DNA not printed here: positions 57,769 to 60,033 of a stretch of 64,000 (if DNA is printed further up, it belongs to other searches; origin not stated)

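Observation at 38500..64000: Gram-positive polysaccharide-utilization locus built mostly from unassigned protein families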

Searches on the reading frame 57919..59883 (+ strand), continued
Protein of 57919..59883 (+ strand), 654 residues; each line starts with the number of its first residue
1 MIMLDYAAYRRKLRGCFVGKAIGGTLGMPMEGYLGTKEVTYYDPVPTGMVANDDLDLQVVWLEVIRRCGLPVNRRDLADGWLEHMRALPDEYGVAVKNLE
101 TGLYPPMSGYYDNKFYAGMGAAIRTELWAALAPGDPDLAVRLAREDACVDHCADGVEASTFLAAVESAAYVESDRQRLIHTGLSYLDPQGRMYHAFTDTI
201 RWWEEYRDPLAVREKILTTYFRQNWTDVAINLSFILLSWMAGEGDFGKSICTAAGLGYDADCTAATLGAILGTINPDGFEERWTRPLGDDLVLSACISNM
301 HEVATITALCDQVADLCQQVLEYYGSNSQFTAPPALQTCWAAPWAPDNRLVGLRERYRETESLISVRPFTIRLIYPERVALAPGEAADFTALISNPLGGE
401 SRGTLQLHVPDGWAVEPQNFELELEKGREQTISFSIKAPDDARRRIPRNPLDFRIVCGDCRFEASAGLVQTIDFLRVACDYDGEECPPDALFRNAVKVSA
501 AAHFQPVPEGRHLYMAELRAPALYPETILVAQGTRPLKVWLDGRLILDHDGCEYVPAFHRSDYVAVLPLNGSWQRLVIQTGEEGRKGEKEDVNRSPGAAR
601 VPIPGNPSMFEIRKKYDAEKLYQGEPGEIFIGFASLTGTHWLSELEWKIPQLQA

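Call 101: find_encoding_contigs(protein=P0311, flank=10000, max_places=1)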
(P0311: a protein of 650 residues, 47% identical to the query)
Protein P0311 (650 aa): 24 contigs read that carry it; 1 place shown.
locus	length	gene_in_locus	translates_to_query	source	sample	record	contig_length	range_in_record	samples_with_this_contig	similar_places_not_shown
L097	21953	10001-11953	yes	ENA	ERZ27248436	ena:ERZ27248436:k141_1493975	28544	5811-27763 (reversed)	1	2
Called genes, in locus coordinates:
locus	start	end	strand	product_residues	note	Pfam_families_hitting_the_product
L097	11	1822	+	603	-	PF18952:DUF5696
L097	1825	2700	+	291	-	-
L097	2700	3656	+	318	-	PF00528:BPD_transp_1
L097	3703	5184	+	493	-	PF01547:SBP_bac_1, PF13416:SBP_bac_8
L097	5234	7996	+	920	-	-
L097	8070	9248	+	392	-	-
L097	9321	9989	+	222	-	-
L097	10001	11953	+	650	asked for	PF03747:ADP_ribosyl_GH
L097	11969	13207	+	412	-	-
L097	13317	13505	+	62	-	-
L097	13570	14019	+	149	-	PF20619:DUF6804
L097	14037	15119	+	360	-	PF00589:Phage_integrase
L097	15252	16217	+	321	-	-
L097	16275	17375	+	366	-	-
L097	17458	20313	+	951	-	PF17132:Glyco_hydro_106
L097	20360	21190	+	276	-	PF02311:AraC_binding, PF00165:HTH_AraC, PF12833:HTH_18, PF00165:HTH_AraC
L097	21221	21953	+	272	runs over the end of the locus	PF02811:PHP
